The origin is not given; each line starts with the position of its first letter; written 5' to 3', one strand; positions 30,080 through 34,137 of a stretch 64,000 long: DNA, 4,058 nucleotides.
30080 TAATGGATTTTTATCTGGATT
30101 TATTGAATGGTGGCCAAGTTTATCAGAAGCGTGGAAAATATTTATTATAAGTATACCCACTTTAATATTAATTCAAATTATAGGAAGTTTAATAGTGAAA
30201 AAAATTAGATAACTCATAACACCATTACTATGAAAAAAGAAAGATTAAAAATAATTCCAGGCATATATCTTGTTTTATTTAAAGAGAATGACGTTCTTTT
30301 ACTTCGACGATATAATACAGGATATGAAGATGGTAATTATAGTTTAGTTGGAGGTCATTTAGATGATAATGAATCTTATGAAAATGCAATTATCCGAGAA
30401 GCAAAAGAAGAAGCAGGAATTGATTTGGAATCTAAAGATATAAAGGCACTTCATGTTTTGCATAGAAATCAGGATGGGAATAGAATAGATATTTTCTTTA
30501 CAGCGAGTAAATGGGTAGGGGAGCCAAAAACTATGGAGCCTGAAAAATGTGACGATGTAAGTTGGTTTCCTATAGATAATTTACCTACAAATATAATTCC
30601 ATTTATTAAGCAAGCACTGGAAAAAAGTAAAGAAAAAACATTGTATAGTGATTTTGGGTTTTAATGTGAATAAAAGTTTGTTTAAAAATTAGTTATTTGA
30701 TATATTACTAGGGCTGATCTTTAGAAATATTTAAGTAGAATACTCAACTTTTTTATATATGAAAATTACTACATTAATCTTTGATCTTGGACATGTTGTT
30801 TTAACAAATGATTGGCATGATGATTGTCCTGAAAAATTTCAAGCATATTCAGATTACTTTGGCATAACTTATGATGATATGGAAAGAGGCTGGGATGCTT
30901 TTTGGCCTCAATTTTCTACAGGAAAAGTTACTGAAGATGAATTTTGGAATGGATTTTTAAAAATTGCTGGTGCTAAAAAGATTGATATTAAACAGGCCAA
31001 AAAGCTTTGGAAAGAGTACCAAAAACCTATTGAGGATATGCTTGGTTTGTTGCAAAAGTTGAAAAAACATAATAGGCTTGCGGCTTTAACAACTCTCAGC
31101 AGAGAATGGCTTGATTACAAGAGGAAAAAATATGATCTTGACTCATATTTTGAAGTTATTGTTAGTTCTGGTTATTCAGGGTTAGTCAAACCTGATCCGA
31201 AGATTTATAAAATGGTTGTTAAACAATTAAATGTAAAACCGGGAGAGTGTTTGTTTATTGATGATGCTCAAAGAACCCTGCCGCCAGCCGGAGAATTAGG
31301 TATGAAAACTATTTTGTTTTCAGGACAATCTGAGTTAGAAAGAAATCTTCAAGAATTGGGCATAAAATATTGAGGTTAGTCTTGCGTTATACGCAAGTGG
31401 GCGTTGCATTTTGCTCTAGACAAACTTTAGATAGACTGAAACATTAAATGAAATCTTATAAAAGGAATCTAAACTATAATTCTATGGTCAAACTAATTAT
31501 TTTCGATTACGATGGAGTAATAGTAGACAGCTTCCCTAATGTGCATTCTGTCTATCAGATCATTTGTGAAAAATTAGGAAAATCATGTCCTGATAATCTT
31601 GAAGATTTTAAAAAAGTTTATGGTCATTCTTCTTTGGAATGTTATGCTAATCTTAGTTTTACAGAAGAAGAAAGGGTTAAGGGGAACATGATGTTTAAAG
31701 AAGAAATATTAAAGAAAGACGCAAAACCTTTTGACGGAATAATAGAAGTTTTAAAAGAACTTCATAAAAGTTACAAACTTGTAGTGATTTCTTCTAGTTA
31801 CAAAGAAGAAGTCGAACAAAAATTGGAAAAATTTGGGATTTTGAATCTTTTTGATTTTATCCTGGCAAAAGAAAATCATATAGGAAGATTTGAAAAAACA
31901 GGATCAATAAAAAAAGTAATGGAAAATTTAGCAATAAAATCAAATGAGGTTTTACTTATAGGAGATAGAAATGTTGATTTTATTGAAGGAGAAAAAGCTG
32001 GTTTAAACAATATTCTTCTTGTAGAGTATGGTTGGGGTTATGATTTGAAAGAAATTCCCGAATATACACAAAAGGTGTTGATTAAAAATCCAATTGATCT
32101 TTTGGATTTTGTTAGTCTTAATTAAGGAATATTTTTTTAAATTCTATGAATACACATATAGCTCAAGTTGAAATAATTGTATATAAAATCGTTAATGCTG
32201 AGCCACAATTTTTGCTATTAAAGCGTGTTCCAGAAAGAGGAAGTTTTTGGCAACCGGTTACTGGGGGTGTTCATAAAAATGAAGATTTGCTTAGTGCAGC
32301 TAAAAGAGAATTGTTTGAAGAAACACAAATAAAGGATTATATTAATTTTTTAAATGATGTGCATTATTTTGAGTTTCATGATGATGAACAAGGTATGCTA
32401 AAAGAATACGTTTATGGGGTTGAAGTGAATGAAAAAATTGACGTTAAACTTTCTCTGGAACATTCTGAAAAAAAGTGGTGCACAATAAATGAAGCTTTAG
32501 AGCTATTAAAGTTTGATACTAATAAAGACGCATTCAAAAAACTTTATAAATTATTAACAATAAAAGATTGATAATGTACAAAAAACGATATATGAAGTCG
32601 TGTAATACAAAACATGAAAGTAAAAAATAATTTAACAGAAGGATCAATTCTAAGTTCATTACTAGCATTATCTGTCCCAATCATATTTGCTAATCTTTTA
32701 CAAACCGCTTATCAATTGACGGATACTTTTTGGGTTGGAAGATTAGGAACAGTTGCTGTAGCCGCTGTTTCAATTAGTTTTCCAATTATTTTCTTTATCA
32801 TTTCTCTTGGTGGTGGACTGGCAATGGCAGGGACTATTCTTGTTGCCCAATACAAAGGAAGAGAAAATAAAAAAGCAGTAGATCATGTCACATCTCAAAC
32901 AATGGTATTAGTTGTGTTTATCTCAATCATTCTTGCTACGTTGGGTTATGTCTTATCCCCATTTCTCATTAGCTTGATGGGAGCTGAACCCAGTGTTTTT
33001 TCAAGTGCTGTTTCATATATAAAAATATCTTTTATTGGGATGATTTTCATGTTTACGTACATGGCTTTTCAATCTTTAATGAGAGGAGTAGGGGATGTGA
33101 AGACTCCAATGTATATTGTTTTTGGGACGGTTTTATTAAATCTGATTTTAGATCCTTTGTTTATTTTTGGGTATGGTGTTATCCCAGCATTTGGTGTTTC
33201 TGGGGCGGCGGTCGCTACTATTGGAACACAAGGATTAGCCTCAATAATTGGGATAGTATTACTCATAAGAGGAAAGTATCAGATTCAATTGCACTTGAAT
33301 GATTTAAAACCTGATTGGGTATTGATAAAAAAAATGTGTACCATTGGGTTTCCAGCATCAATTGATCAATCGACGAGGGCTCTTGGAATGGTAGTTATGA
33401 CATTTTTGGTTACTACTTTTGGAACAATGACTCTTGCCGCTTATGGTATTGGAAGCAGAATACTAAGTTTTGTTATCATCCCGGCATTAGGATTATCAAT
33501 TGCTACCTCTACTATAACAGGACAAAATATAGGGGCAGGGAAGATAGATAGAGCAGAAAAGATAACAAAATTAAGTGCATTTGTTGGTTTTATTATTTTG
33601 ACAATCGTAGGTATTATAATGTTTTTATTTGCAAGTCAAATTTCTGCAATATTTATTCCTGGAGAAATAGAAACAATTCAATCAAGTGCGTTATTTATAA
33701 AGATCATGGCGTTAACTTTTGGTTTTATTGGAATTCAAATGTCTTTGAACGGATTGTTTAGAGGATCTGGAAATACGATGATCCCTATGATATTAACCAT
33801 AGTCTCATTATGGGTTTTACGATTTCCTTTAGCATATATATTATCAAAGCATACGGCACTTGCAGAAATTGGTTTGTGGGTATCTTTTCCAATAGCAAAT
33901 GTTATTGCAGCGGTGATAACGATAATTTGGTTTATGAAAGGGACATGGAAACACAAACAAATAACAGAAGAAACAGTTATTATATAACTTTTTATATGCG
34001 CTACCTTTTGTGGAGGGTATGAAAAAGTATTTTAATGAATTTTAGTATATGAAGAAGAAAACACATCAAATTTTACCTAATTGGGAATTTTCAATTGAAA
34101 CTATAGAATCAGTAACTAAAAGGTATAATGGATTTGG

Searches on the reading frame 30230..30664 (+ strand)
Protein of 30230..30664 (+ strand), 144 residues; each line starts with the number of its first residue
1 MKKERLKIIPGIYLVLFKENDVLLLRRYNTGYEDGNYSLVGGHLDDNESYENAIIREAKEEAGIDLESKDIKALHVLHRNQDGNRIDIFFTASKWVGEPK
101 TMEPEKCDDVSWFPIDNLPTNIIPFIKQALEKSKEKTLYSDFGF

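Call 71: search_protein_families(library=pfam, proteins=[window:30230-30664:+], max_evalue=0.001)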
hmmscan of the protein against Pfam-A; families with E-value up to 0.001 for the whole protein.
window:30230-30664:+ (144 aa): 2 families
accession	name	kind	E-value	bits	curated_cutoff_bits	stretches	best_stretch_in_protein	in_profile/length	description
PF00293.34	NUDIX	-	9.5e-19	68.2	21.1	1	11-127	5-128/134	NUDIX domain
PF14815.12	NUDIX_4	-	0.00016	21.8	35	1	13-119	2-99/113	NUDIX domain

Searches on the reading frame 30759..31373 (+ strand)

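Call 71: search_protein_families(library=pfam, proteins=[window:30759-31373:+], max_evalue=0.001)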
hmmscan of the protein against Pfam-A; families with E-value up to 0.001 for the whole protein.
window:30759-31373:+ (204 aa): 2 families
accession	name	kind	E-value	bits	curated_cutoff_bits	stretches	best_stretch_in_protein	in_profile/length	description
PF13419.12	HAD_2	-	1.8e-16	61.2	23.8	1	81-186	71-177/178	Haloacid dehalogenase-like hydrolase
PF00702.32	Hydrolase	-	2.5e-15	57.8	26.4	1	39-177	41-187/191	haloacid dehalogenase-like hydrolase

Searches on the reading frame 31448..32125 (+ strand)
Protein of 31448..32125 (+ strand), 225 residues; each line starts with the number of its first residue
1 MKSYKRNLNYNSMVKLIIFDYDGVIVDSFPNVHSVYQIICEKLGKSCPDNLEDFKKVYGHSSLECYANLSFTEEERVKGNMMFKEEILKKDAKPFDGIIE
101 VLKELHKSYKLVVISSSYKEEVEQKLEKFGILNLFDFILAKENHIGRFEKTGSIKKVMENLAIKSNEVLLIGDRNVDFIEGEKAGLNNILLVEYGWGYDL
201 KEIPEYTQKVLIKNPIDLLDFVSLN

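Call 71: search_protein_families(library=pfam, proteins=[window:31448-32125:+], max_evalue=0.001)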
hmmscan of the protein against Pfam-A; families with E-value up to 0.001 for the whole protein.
window:31448-32125:+ (225 aa): 3 families
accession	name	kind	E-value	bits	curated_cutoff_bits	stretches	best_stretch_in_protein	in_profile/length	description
PF13419.12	HAD_2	-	8.7e-30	104.6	23.8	1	17-189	1-176/178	Haloacid dehalogenase-like hydrolase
PF00702.32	Hydrolase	-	1.7e-17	64.9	26.4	1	14-185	1-191/191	haloacid dehalogenase-like hydrolase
PF12710.13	HAD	-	0.00037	21.4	27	1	82-177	77-184/189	haloacid dehalogenase-like hydrolase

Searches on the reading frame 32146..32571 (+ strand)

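Call 72: search_protein_families(library=pfam, proteins=[window:32146-32571:+], max_evalue=0.001)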
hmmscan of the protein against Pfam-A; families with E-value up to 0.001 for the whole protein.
window:32146-32571:+ (141 aa): 1 family
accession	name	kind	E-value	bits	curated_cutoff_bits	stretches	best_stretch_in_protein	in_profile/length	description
PF00293.34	NUDIX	-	1.3e-15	58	21.1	1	9-128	5-128/134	NUDIX domain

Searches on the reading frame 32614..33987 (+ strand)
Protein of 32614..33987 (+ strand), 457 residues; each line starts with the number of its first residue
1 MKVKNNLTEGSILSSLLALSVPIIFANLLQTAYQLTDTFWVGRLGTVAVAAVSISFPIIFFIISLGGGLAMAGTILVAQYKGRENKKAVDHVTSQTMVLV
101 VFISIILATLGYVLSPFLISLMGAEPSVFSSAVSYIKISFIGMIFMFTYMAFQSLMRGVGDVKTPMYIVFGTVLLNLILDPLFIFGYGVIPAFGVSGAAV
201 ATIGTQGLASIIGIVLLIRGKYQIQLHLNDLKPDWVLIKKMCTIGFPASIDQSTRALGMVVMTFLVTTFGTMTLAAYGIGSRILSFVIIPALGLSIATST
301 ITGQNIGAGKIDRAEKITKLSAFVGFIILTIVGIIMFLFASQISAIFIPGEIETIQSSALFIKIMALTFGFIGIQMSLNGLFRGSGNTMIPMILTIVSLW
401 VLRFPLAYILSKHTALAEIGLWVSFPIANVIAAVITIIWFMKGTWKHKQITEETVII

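Call 72: search_protein_families(library=pfam, proteins=[window:32614-33987:+], max_evalue=0.001)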
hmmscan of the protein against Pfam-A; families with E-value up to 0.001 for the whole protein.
window:32614-33987:+ (457 aa): 1 family
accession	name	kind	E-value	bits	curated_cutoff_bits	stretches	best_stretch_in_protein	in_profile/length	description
PF01554.23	MatE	-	5.4e-69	231.4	24.9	2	22-182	1-161/161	MatE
